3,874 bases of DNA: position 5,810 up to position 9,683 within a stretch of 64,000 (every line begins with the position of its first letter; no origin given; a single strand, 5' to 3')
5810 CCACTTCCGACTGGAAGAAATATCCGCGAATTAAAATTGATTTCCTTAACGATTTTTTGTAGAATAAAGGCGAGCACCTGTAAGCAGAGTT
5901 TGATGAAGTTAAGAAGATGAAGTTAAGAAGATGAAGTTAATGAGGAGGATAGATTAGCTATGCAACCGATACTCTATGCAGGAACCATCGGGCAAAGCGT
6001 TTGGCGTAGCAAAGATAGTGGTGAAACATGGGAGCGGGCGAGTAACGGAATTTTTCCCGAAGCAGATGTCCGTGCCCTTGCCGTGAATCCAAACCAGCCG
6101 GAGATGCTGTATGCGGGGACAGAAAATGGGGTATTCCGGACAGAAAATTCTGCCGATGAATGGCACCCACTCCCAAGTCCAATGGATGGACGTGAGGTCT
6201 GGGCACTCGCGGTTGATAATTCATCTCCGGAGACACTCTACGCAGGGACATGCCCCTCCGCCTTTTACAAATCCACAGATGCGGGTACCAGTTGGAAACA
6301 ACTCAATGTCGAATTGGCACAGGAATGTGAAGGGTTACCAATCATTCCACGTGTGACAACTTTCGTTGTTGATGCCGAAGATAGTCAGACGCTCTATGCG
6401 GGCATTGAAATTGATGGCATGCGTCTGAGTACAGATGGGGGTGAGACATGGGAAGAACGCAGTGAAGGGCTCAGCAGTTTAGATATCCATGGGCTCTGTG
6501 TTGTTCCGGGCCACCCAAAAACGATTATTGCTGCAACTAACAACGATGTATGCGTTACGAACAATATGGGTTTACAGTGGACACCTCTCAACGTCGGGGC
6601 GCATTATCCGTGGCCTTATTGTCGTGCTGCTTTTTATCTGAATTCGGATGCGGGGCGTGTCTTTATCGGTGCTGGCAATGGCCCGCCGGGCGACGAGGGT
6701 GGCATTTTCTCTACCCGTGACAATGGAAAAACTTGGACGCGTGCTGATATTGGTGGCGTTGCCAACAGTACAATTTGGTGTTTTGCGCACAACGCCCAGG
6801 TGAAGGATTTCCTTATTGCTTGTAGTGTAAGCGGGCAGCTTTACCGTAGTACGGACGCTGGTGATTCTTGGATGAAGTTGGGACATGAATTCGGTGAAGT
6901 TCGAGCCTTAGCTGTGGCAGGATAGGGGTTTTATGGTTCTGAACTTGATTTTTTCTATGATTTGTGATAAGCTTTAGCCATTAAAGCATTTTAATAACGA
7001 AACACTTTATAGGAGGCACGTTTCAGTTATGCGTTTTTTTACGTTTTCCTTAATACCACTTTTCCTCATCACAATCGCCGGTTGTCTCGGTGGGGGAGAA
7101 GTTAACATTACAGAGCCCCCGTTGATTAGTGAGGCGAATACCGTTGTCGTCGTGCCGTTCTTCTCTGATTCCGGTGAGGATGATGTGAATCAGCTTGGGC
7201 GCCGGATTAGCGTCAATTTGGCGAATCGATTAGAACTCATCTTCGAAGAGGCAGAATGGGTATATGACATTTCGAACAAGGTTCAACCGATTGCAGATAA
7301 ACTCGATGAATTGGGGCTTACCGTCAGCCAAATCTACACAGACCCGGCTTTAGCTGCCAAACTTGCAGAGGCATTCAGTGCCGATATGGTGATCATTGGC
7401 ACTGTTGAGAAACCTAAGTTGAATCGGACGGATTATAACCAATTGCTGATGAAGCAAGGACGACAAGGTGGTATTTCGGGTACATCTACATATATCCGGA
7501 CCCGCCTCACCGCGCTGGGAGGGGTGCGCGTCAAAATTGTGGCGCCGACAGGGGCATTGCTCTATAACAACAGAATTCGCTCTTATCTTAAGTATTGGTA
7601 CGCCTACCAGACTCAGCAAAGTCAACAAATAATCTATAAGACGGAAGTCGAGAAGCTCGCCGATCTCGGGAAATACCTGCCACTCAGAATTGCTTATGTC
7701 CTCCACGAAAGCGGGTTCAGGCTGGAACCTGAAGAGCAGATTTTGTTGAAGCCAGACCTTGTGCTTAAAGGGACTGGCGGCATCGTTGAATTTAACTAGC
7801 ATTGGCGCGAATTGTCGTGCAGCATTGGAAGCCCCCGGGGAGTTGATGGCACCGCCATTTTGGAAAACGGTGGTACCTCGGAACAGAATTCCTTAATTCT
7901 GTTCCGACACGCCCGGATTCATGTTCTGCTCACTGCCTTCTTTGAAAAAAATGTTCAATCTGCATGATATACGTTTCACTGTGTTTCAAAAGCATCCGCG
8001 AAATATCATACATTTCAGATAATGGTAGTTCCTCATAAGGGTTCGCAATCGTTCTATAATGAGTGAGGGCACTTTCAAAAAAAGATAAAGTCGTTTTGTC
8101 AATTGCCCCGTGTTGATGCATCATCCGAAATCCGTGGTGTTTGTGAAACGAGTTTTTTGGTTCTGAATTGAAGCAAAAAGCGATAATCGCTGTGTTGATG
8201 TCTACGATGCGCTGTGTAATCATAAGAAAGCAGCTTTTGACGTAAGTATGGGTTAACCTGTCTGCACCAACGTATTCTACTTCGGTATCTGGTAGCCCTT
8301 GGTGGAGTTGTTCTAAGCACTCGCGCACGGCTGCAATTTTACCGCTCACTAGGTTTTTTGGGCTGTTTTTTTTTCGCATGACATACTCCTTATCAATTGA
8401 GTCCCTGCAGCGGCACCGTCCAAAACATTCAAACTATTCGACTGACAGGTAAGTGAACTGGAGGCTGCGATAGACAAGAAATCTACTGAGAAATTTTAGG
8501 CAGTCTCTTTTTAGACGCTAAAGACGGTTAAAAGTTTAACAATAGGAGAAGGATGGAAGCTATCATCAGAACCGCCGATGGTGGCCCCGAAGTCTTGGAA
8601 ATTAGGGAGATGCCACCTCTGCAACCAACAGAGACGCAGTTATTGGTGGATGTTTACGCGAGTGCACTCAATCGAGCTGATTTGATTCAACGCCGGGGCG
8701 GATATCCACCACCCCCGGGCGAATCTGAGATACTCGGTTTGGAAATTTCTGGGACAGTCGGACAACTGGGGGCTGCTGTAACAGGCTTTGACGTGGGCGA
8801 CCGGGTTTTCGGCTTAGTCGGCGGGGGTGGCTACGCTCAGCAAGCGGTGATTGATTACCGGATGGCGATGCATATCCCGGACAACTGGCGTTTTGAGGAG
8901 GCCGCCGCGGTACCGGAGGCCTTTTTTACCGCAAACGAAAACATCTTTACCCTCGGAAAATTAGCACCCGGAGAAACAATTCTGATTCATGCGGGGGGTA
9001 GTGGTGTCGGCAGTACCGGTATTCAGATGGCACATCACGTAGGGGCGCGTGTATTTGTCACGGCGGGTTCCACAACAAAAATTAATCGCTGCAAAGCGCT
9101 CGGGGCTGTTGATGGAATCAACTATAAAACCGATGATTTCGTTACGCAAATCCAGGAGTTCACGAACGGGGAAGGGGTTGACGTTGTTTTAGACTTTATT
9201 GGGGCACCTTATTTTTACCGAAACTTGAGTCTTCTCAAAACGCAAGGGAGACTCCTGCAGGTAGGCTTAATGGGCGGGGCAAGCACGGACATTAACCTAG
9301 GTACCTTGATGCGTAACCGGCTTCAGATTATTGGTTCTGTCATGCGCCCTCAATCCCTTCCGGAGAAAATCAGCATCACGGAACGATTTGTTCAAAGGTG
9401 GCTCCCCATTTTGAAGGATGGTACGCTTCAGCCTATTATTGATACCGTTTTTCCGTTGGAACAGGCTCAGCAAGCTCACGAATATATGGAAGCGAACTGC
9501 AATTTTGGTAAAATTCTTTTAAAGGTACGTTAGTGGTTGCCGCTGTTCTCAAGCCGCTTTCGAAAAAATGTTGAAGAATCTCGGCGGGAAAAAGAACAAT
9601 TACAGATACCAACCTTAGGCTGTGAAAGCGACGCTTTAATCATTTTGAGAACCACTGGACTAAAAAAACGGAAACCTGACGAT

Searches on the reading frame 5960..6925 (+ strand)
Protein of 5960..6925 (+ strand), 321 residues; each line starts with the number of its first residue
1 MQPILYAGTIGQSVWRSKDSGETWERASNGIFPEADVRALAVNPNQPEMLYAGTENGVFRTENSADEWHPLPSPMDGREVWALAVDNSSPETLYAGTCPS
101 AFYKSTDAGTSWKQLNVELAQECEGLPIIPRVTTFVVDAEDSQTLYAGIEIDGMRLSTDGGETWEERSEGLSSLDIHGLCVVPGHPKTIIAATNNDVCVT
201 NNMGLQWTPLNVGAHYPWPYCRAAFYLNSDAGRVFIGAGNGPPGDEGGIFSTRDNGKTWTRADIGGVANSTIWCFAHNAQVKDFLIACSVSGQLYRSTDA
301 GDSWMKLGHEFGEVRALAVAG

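Call 28: search_protein_families(library=pfam, proteins=[window:5960-6925:+], max_evalue=0.00001)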
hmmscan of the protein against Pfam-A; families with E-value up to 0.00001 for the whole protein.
window:5960-6925:+ (321 aa): 3 families
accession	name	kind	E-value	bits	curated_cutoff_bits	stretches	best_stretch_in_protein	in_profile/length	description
PF15902.12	Sortilin-Vps10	-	1.8e-22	80.2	33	1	12-119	1-116/446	Sortilin, neurotensin receptor 3,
PF02012.26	BNR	-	5.8e-10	38.1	27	0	156-165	2-11/12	BNR/Asp-box repeat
PF14870.12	PSII_BNR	-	3.6e-07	30.2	27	0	13-115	39-140/303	Photosynthesis system II assembly factor YCF48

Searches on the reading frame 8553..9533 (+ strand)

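Call 28: search_protein_families(library=pfam, proteins=[window:8553-9533:+], max_evalue=0.00001)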
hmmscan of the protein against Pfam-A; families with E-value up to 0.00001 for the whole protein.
window:8553-9533:+ (326 aa): 3 families
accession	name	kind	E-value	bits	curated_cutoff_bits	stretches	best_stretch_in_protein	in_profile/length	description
PF00107.32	ADH_zinc_N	-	2.1e-28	99.3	31.8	1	151-269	1-120/129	Zinc-binding dehydrogenase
PF13602.12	ADH_zinc_N_2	-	3.7e-24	86.6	27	1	183-323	1-134/134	Zinc-binding dehydrogenase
PF08240.17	ADH_N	-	3.3e-14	53.4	23.5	1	27-110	2-104/104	Alcohol dehydrogenase GroES-like domain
